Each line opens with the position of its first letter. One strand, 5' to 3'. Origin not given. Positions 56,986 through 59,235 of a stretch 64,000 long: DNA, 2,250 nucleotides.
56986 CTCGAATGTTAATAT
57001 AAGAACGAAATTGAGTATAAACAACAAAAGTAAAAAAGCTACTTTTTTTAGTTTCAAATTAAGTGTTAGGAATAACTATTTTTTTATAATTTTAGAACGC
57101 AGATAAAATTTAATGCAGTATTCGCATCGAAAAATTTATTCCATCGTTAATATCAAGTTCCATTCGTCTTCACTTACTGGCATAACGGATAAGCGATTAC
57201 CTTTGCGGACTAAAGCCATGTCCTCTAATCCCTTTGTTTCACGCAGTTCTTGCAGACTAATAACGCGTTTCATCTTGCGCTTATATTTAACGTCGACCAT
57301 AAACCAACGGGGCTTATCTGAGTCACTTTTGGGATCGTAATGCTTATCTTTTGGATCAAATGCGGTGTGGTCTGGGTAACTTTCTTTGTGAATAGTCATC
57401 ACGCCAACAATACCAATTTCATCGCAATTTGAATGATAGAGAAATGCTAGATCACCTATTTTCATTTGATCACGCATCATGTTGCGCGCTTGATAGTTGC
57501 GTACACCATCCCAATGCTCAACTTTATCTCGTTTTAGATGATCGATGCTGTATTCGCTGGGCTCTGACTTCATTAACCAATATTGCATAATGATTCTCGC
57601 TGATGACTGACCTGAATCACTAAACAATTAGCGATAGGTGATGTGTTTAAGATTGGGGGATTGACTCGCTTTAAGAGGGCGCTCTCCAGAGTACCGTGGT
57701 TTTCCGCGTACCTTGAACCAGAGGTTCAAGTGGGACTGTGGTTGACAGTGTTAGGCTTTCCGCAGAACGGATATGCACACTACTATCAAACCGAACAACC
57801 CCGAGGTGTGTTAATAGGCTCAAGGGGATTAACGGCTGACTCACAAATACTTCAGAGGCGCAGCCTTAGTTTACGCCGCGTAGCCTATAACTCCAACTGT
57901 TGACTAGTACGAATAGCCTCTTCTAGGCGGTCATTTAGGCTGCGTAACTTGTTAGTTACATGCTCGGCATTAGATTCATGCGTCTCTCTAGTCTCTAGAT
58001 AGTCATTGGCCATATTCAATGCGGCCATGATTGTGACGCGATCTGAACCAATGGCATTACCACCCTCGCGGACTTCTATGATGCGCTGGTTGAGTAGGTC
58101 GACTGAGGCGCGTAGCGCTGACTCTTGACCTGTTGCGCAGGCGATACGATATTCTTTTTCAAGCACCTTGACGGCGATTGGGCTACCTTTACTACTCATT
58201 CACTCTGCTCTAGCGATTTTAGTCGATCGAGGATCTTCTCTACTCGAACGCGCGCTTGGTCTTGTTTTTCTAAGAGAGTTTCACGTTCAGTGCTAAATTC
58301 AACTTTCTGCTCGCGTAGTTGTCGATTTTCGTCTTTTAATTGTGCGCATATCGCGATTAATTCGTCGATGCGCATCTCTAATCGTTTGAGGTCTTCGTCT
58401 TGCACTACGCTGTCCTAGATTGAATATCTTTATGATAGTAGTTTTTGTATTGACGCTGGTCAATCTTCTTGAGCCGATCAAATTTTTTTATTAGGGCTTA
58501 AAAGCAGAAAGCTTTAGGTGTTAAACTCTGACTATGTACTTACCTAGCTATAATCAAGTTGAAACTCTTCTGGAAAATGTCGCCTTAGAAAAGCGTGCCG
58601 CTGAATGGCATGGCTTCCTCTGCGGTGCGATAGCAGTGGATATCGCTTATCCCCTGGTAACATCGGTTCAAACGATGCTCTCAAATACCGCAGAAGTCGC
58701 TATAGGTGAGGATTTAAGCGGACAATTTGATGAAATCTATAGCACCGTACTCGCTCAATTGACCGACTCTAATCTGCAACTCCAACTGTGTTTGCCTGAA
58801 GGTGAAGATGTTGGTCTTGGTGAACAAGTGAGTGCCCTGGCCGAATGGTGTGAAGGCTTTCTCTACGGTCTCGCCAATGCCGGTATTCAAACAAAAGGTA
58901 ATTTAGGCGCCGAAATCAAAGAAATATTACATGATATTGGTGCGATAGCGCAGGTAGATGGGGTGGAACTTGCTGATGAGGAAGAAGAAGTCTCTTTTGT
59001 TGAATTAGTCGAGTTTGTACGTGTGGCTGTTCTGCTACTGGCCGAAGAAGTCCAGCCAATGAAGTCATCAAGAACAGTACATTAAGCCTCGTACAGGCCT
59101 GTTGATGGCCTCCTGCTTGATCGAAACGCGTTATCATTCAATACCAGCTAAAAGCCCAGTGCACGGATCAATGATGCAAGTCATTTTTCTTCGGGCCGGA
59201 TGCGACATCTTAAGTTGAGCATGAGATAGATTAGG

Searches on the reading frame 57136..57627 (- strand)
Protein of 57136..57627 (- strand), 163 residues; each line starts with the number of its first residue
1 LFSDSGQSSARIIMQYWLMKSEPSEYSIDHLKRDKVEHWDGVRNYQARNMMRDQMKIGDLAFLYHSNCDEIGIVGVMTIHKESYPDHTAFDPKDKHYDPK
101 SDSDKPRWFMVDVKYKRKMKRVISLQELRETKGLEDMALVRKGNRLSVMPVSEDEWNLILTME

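Call 5: search_protein_families(library=pfam, proteins=[window:57136-57627:-], max_evalue=0.01)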
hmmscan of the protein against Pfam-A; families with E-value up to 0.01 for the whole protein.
window:57136-57627:- (163 aa): 1 family
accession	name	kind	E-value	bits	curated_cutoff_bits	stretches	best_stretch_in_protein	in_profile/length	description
PF01878.24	EVE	-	4.5e-62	208.8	23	1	15-162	1-145/145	EVE domain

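Call 28: find_homologous_proteins(query=window:57136-57588:-, max_evalue=1e-40)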
Query window:57136-57588:- (150 aa): 7592 proteins with E <= 1e-40 among 8000 candidates; the best 120 are listed.
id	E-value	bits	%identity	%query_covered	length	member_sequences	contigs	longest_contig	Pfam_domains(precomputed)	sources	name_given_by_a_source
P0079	1.8e-97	342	100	100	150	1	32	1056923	PF01878.25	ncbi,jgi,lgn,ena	jgi:predicted RNA-binding protein with PUA-like domain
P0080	2.6e-97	341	99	100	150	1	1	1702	PF01878.25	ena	-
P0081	8.5e-97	339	99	100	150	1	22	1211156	PF01878.25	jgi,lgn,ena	-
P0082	1.2e-96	339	99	100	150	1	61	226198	PF01878.25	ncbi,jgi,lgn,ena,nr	ncbi:MAG: EVE domain-containing protein [Proteobacteria bacterium]|jgi:predicted RNA-binding protein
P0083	1.6e-96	338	98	100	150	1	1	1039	PF01878.25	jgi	-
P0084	3.2e-96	337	99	100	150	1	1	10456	PF01878.25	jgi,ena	-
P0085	3.5e-96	337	98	100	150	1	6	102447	PF01878.25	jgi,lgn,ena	jgi:predicted RNA-binding protein with PUA-like domain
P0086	3.7e-96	337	99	100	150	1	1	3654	PF01878.25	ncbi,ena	-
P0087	3.8e-96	337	98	100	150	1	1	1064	PF01878.25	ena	-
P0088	4.4e-96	337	99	100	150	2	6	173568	PF01878.25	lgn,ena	-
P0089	4.6e-96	337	98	100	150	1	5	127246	PF01878.25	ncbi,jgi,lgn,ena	-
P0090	6.9e-96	336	97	100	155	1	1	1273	PF01878.25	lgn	-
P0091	2.1e-95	335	99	100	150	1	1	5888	PF01878.25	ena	-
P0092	5.1e-95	334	97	100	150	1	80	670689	PF01878.25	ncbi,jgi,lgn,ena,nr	ncbi:MAG: EVE domain-containing protein [Gammaproteobacteria bacterium]|nr:EVE domain-containing pro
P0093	7.3e-95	333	97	100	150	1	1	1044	PF01878.25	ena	-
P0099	1.1e-91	323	93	100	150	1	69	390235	PF01878.25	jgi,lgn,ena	-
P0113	4.8e-82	291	83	100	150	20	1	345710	PF01878.25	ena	-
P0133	2.3e-73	263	77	100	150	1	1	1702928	PF01878.25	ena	-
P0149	1.7e-71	257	74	100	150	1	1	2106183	PF01878.25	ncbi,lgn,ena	-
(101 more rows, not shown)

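Call 29: find_encoding_contigs(protein=P0079, flank=2500, max_places=10)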
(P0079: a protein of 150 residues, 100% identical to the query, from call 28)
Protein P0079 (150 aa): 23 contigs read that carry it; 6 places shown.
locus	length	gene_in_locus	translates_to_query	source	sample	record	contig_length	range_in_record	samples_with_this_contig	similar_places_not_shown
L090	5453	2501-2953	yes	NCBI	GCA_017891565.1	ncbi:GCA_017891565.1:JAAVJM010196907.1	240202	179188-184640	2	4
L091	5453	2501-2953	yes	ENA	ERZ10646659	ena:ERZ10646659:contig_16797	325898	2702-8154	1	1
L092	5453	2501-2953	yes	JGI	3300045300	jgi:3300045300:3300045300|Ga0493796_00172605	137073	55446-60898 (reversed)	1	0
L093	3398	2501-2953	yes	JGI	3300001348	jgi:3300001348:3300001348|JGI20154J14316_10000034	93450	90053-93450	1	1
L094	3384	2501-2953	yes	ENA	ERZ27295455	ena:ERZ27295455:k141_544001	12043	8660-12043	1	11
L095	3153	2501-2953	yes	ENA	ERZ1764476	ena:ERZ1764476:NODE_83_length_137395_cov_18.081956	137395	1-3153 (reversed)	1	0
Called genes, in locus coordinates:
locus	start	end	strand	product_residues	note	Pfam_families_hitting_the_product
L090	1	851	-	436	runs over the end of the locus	PF05195:AMP_N, PF00557:Peptidase_M24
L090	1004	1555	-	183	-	PF03695:UPF0149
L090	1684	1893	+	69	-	PF06005:ZapB (weak)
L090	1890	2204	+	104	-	PF05164:ZapA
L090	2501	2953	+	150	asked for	PF01878:EVE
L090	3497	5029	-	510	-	PF00291:PALP, PF00585:Thr_dehydrat_C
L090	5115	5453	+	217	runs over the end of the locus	PF00455:DeoRC (faint), PF06026:Rib_5-P_isom_A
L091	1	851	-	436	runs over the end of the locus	PF05195:AMP_N, PF00557:Peptidase_M24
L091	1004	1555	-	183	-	PF03695:UPF0149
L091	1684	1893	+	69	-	PF06005:ZapB (weak)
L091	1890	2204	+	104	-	PF05164:ZapA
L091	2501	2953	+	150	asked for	PF01878:EVE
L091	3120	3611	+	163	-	-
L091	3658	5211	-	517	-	PF00291:PALP, PF00585:Thr_dehydrat_C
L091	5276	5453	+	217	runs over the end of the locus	PF00455:DeoRC (faint), PF06026:Rib_5-P_isom_A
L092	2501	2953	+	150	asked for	PF01878:EVE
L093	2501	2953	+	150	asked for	PF01878:EVE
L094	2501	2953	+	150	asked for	PF01878:EVE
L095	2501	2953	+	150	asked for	PF01878:EVE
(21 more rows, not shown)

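Call 30: find_encoding_contigs(protein=P0081, flank=2500, max_places=10)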
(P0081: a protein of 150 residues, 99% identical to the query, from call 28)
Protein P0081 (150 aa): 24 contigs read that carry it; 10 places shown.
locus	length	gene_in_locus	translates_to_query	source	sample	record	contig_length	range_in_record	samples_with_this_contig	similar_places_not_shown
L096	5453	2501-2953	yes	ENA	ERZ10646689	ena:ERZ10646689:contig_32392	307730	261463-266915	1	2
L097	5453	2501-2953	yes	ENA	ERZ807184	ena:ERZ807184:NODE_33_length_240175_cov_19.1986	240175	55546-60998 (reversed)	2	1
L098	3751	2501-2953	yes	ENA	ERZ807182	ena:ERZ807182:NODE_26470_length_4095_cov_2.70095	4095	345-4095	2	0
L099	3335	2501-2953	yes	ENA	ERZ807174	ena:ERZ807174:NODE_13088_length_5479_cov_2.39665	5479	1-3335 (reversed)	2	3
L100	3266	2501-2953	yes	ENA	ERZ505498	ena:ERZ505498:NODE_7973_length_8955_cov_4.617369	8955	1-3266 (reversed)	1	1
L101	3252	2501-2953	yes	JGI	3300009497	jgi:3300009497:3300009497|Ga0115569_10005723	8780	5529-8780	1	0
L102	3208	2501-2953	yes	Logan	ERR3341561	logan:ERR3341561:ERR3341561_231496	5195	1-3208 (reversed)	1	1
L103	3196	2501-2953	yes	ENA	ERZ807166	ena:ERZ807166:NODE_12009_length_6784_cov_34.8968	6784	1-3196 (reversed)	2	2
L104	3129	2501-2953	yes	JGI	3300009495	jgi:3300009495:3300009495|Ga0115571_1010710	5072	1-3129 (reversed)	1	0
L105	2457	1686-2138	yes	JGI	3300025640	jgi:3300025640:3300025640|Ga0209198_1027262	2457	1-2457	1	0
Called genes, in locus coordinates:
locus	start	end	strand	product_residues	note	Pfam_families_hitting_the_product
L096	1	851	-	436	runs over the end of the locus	PF05195:AMP_N, PF00557:Peptidase_M24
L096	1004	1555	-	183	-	PF03695:UPF0149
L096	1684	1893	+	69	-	PF06005:ZapB (weak)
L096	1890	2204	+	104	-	PF05164:ZapA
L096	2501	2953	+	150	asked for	PF01878:EVE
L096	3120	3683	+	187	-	-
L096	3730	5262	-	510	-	PF00291:PALP, PF00585:Thr_dehydrat_C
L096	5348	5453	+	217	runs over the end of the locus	PF00455:DeoRC (faint), PF06026:Rib_5-P_isom_A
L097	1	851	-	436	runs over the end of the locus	PF05195:AMP_N, PF00557:Peptidase_M24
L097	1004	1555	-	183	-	PF03695:UPF0149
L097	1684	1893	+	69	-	PF06005:ZapB (weak)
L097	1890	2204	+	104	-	PF05164:ZapA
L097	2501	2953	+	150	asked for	PF01878:EVE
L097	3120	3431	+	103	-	-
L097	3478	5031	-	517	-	PF00291:PALP, PF00585:Thr_dehydrat_C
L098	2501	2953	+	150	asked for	PF01878:EVE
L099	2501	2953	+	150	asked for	PF01878:EVE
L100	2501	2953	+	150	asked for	PF01878:EVE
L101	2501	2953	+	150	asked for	PF01878:EVE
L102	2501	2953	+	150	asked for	PF01878:EVE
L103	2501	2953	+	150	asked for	PF01878:EVE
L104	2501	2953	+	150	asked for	PF01878:EVE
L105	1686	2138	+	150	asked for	PF01878:EVE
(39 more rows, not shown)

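Call 33: find_encoding_contigs(protein=P0092, flank=2500, max_places=10)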
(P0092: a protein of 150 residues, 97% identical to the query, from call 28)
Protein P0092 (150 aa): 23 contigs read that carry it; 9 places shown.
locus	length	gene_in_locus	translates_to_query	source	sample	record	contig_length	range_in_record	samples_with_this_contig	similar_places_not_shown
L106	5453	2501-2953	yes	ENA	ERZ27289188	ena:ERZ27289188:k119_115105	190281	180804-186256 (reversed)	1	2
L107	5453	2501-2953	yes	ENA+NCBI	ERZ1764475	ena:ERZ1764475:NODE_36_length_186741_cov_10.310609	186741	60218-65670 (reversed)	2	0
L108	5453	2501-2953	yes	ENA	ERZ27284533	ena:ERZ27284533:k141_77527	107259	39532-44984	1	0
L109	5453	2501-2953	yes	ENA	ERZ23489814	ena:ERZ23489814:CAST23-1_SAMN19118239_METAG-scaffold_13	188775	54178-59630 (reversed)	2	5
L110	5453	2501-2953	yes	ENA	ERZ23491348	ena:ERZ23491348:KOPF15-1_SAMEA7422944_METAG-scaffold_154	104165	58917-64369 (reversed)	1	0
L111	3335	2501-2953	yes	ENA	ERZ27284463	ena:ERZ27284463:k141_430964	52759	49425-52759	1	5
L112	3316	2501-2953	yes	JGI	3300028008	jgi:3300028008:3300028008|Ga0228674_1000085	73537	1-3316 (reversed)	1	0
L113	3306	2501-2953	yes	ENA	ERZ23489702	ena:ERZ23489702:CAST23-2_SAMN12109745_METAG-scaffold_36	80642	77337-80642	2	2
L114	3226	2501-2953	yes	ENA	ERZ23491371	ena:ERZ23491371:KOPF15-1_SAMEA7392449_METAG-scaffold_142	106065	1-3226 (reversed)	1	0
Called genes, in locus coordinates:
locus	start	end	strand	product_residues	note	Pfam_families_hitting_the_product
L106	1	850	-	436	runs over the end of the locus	PF05195:AMP_N, PF00557:Peptidase_M24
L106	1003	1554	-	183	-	PF03695:UPF0149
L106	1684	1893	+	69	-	PF06005:ZapB (weak)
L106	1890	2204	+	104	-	PF05164:ZapA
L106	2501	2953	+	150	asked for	PF01878:EVE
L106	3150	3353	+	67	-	-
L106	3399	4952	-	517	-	PF00291:PALP, PF00585:Thr_dehydrat_C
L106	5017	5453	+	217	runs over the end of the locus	PF00455:DeoRC (faint), PF06026:Rib_5-P_isom_A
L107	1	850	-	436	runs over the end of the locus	PF05195:AMP_N, PF00557:Peptidase_M24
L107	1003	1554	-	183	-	PF03695:UPF0149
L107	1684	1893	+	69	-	PF06005:ZapB (weak)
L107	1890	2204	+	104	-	PF05164:ZapA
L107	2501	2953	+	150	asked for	PF01878:EVE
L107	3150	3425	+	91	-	-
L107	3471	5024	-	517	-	PF00291:PALP, PF00585:Thr_dehydrat_C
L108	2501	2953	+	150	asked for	PF01878:EVE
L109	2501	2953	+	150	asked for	PF01878:EVE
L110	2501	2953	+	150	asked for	PF01878:EVE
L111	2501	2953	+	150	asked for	PF01878:EVE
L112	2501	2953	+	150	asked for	PF01878:EVE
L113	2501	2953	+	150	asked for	PF01878:EVE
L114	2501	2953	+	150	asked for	PF01878:EVE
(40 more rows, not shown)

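Call 34: find_encoding_contigs(protein=P0099, flank=2500, max_places=10)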
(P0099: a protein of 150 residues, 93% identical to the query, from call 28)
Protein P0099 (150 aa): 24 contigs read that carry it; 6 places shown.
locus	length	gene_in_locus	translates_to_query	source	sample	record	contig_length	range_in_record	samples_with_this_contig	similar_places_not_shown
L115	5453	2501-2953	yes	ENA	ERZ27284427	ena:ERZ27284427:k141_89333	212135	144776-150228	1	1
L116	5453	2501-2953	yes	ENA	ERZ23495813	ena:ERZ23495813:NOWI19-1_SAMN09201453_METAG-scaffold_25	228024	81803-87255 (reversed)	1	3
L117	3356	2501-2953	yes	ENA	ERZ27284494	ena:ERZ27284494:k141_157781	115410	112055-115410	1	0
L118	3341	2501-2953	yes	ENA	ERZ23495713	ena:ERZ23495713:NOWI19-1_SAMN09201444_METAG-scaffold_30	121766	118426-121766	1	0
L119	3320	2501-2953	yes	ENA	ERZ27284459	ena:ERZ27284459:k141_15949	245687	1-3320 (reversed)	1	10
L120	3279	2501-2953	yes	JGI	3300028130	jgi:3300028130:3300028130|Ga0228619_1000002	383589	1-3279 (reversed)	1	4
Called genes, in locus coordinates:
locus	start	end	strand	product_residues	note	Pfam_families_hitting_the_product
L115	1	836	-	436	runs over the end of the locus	PF05195:AMP_N, PF00557:Peptidase_M24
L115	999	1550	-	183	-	PF03695:UPF0149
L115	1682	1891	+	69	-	PF06005:ZapB (weak)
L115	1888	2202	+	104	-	PF05164:ZapA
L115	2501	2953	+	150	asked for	PF01878:EVE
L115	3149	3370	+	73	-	-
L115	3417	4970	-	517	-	PF00291:PALP, PF00585:Thr_dehydrat_C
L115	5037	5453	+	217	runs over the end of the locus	PF00455:DeoRC (faint), PF06026:Rib_5-P_isom_A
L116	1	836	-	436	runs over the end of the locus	PF05195:AMP_N, PF00557:Peptidase_M24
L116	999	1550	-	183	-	PF03695:UPF0149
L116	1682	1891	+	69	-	PF06005:ZapB (weak)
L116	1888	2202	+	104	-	PF05164:ZapA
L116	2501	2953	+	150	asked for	PF01878:EVE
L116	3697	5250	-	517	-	PF00291:PALP, PF00585:Thr_dehydrat_C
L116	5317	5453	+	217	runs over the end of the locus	PF00455:DeoRC (faint), PF06026:Rib_5-P_isom_A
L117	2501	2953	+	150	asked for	PF01878:EVE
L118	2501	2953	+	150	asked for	PF01878:EVE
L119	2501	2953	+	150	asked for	PF01878:EVE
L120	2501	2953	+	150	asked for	PF01878:EVE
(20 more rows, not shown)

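Call 35: find_encoding_contigs(protein=P0082, flank=2500, max_places=10)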
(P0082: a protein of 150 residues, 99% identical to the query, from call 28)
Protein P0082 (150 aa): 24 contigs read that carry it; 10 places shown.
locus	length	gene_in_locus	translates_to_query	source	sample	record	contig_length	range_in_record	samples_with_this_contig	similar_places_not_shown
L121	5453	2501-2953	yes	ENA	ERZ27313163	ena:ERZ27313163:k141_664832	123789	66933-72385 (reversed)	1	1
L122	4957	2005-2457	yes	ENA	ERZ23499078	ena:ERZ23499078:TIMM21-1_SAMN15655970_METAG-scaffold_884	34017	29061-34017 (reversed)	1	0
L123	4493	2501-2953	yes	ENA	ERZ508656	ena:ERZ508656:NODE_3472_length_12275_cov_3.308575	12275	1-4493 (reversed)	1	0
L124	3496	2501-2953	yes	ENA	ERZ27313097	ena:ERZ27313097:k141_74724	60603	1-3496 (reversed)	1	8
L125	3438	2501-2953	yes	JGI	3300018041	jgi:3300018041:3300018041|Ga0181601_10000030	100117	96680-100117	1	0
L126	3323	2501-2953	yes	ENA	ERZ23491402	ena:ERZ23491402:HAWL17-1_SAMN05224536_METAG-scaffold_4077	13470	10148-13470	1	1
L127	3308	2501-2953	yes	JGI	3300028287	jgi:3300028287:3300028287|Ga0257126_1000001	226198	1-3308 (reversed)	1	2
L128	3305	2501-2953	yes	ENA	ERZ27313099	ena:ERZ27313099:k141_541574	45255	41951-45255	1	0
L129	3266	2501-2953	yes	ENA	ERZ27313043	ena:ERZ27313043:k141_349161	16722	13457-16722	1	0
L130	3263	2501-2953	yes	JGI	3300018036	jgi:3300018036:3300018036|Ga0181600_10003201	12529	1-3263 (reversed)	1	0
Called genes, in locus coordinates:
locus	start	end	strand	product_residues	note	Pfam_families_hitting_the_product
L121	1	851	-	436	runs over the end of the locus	PF05195:AMP_N, PF00557:Peptidase_M24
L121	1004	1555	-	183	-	PF03695:UPF0149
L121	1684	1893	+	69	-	PF06005:ZapB (weak)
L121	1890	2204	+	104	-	PF05164:ZapA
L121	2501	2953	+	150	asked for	PF01878:EVE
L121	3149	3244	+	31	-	-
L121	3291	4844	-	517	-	PF00291:PALP, PF00585:Thr_dehydrat_C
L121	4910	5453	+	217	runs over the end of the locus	PF00455:DeoRC (faint), PF06026:Rib_5-P_isom_A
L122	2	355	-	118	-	?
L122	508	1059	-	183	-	PF03695:UPF0149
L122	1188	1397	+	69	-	PF06005:ZapB (weak)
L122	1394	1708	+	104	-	PF05164:ZapA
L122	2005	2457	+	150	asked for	PF01878:EVE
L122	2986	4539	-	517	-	PF00291:PALP, PF00585:Thr_dehydrat_C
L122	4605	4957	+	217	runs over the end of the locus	PF00455:DeoRC (faint), PF06026:Rib_5-P_isom_A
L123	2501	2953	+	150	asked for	PF01878:EVE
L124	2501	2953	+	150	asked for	PF01878:EVE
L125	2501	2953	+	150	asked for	PF01878:EVE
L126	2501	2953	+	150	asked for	PF01878:EVE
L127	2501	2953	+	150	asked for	PF01878:EVE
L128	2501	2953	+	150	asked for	PF01878:EVE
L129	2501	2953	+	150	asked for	PF01878:EVE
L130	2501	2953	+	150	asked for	PF01878:EVE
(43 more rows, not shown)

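Call 45: find_encoding_contigs(protein=P0113, flank=2500, max_places=4)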
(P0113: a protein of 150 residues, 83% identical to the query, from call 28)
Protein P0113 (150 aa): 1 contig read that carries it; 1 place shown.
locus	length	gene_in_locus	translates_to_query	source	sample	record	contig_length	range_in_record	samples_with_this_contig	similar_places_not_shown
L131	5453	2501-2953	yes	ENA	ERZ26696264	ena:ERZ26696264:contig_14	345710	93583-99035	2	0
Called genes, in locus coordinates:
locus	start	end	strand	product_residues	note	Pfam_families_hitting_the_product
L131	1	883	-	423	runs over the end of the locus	PF05195:AMP_N, PF00557:Peptidase_M24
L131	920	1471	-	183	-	PF03695:UPF0149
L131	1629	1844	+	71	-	PF06005:ZapB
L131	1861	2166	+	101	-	PF05164:ZapA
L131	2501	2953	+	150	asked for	PF01878:EVE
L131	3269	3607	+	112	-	-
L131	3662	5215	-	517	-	PF00291:PALP, PF00585:Thr_dehydrat_C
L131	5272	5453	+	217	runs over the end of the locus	PF06026:Rib_5-P_isom_A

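Call 46: find_encoding_contigs(protein=P0133, flank=2500, max_places=4)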
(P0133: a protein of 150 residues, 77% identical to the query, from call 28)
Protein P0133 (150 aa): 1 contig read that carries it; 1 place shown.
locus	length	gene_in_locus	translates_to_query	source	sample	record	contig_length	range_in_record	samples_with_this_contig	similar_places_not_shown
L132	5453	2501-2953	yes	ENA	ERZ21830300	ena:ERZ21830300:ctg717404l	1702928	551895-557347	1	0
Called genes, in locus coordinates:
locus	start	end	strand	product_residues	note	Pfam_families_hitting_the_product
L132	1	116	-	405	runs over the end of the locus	PF01494:FAD_binding_3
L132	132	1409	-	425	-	PF05195:AMP_N, PF00557:Peptidase_M24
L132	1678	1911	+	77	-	PF06005:ZapB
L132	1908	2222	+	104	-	PF05164:ZapA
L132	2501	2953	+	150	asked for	PF01878:EVE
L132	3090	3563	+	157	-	-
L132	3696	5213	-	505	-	PF00291:PALP, PF00585:Thr_dehydrat_C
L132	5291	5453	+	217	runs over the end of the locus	PF06026:Rib_5-P_isom_A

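Call 47: find_encoding_contigs(protein=P0149, flank=2500, max_places=4)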
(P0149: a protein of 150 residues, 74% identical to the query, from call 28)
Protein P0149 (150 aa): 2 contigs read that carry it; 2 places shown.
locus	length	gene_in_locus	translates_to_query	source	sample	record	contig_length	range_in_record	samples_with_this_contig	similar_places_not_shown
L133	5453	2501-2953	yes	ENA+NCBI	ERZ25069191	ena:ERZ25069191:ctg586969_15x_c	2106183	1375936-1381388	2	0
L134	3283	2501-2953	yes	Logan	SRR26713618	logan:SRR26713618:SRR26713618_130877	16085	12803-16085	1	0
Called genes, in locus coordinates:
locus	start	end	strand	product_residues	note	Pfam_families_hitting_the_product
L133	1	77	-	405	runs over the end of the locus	PF01266:DAO (weak), PF01494:FAD_binding_3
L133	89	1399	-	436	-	PF05195:AMP_N, PF00557:Peptidase_M24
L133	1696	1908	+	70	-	PF06005:ZapB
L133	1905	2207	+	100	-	PF05164:ZapA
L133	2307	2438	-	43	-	-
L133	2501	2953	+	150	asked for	PF01878:EVE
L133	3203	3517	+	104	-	-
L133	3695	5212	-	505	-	PF00291:PALP, PF00585:Thr_dehydrat_C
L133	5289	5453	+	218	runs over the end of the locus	PF06026:Rib_5-P_isom_A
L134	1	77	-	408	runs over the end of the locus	PF01266:DAO (weak), PF01494:FAD_binding_3, PF04820:Trp_halogenase (faint), PF07992:Pyr_redox_2 (weak), PF13450:NAD_binding_8 (faint)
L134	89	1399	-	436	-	PF05195:AMP_N, PF00557:Peptidase_M24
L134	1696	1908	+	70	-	PF06005:ZapB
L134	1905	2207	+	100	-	PF05164:ZapA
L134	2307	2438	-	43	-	-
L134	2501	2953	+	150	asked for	PF01878:EVE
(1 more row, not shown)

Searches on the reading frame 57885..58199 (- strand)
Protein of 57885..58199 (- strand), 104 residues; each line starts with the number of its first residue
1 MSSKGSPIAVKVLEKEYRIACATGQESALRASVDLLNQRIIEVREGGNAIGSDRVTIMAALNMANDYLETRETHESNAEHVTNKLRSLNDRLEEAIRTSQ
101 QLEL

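Call 5: search_protein_families(library=pfam, proteins=[window:57885-58199:-], max_evalue=0.01)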
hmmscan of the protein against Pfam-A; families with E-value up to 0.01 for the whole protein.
window:57885-58199:- (104 aa): 1 family
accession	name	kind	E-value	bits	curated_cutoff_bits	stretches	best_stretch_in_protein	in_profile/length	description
PF05164.18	ZapA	-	2.4e-20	73.1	23.8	1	8-92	1-88/88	Cell division protein ZapA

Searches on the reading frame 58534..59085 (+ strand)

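Call 5: search_protein_families(library=pfam, proteins=[window:58534-59085:+], max_evalue=0.01)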
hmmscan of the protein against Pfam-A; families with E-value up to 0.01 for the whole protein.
window:58534-59085:+ (183 aa): 1 family
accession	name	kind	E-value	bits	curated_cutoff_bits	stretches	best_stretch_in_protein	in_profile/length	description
PF03695.18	UPF0149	-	1.9e-28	100.3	25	1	8-175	2-181/181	Uncharacterised protein family (UPF0149)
